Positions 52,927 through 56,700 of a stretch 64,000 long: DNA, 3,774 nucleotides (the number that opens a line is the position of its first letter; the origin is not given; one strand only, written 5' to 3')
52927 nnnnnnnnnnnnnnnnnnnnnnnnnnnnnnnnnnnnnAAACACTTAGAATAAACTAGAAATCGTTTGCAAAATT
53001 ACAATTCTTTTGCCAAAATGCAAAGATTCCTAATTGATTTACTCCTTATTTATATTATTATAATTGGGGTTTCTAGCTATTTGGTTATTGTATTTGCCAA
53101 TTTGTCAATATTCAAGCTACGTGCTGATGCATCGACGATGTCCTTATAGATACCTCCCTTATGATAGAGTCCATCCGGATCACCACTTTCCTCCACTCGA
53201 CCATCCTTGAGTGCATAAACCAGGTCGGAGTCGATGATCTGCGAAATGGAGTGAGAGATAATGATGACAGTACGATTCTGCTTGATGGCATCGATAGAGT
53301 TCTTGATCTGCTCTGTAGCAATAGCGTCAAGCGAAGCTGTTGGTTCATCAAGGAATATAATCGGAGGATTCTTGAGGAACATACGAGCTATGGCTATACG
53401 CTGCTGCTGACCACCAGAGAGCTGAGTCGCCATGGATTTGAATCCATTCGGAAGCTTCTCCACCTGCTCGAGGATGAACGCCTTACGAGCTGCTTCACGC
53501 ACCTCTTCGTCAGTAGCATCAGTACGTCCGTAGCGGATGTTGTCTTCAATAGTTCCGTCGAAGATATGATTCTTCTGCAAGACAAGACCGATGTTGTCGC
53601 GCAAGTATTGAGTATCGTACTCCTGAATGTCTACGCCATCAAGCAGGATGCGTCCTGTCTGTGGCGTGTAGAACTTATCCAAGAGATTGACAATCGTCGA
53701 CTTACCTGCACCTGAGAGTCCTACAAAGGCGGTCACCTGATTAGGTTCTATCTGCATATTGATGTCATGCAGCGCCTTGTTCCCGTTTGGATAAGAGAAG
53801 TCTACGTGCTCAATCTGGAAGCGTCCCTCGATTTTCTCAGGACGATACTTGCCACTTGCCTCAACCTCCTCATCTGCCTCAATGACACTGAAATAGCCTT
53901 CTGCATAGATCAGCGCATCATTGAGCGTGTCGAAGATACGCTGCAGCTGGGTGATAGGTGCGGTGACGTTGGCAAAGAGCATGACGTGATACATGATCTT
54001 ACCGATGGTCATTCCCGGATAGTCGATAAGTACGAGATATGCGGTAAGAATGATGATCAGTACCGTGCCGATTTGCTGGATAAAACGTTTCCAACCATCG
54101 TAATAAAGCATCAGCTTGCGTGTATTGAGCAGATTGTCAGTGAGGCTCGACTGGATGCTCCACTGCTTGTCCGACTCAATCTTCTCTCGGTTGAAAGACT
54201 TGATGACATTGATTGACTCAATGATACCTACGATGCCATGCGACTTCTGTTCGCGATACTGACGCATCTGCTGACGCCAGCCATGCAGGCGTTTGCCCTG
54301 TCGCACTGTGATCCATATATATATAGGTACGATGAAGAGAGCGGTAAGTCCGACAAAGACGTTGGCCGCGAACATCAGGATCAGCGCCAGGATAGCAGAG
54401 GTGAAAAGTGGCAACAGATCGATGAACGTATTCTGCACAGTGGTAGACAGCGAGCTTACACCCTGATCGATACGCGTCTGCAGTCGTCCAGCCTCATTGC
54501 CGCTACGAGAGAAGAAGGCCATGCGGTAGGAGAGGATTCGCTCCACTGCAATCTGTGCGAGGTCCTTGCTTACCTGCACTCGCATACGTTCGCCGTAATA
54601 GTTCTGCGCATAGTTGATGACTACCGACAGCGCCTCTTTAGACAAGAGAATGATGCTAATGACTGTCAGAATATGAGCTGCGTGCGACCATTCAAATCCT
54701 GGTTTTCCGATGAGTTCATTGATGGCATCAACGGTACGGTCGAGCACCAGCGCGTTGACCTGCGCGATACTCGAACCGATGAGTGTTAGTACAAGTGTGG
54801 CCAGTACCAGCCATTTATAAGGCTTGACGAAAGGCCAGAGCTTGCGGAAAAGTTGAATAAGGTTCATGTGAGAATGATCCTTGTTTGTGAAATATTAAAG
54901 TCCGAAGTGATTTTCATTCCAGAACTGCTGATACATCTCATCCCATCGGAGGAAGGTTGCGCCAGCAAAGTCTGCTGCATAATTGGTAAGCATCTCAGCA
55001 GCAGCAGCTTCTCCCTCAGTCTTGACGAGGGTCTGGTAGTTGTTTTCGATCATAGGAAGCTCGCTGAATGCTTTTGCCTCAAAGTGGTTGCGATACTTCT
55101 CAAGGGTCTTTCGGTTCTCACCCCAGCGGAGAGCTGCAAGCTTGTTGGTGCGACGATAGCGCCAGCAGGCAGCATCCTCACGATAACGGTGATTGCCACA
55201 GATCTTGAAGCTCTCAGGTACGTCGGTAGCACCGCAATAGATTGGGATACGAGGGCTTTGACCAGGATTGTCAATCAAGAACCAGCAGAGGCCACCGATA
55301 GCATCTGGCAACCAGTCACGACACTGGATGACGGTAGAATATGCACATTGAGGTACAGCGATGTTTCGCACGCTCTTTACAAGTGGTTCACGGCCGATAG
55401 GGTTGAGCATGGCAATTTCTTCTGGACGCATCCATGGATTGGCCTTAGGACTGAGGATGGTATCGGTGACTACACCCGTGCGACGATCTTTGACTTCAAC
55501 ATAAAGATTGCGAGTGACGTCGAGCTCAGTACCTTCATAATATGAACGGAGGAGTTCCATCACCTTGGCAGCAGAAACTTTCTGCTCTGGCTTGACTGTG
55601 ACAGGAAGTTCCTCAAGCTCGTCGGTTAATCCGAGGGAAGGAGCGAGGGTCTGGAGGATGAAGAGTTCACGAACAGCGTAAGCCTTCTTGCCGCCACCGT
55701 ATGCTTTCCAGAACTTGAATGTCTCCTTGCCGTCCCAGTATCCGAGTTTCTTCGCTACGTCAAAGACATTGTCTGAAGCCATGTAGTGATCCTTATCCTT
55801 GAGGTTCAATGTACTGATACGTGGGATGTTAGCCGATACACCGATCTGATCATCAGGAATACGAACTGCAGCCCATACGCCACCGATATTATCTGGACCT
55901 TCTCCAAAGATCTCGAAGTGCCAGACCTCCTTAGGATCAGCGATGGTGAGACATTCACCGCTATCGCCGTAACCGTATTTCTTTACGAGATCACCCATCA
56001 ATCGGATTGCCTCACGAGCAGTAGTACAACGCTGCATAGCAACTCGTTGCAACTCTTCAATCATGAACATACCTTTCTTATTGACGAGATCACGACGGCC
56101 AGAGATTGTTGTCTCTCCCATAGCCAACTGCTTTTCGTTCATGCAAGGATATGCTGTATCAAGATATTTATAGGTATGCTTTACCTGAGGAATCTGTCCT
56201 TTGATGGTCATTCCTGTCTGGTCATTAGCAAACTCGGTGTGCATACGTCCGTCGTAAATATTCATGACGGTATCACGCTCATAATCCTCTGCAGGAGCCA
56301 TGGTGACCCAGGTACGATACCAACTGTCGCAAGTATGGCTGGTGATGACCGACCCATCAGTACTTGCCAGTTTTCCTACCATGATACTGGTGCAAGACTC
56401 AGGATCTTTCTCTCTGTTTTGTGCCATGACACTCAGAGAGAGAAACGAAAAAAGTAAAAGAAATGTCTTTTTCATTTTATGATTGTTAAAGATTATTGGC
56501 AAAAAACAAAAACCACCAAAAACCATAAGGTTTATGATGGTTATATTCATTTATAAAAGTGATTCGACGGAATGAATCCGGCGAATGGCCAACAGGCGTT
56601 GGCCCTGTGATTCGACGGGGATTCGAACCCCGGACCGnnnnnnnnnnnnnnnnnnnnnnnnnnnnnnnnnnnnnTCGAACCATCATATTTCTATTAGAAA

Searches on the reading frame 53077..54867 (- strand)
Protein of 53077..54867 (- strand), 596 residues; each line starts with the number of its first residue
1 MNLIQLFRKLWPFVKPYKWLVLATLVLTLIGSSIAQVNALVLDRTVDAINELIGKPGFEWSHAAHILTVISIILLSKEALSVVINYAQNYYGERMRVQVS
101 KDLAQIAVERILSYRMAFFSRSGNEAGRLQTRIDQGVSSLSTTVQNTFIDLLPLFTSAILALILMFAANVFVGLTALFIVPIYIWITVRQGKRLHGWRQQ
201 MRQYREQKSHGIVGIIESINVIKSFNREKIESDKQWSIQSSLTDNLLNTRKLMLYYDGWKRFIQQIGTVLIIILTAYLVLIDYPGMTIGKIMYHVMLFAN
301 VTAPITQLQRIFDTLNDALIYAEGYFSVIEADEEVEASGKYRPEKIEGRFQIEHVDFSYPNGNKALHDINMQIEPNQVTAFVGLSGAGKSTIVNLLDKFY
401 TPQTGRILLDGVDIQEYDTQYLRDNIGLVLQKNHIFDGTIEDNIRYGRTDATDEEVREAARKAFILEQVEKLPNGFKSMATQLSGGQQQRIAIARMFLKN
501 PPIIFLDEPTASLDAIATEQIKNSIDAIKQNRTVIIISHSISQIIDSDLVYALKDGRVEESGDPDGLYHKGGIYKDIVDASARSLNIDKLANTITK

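Call 13: search_protein_families(library=pfam, proteins=[window:53077-54867:-], max_evalue=0.001)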
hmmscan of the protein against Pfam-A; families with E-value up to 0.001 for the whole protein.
window:53077-54867:- (596 aa): 5 families
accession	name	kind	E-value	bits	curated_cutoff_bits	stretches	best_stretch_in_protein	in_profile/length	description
PF00005.33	ABC_tran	-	1.6e-33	116.6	25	1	366-511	1-137/137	ABC transporter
PF00664.28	ABC_membrane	-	5e-25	89.2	28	1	22-302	2-271/274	ABC transporter transmembrane region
PF02463.25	SMC_N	-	3e-07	30.5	40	1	448-553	115-211/220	RecF/RecN/SMC N terminal domain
PF13304.12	AAA_21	-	6.5e-06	26.9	27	0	480-542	235-300/304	AAA domain, putative AbiEii toxin, Type IV TA system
PF03193.22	RsgA_GTPase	-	3.5e-05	24.1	30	1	363-406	94-136/174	RsgA GTPase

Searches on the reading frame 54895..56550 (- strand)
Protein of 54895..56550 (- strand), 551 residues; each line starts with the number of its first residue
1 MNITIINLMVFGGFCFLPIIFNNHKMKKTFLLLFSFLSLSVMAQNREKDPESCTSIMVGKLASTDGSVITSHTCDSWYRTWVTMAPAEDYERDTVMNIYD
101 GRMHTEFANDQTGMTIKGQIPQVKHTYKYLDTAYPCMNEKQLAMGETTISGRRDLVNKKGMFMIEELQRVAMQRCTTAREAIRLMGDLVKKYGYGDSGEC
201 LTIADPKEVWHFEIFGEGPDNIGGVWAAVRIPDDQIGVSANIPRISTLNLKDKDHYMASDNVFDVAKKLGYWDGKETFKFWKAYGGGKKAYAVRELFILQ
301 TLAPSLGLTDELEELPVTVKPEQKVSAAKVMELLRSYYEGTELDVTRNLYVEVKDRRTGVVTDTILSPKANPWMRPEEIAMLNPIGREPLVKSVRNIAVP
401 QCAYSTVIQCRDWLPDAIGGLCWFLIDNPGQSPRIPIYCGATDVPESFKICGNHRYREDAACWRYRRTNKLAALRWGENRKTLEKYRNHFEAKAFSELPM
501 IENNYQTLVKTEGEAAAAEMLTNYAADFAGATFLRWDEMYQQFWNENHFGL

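Call 13: search_protein_families(library=pfam, proteins=[window:54895-56550:-], max_evalue=0.001)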
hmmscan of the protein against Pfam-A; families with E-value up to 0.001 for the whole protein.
window:54895-56550:- (551 aa): 1 family
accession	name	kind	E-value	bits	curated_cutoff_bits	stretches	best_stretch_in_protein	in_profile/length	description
PF03577.20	Peptidase_C69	-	4.6e-58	197.5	23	1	52-487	1-400/402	Peptidase family C69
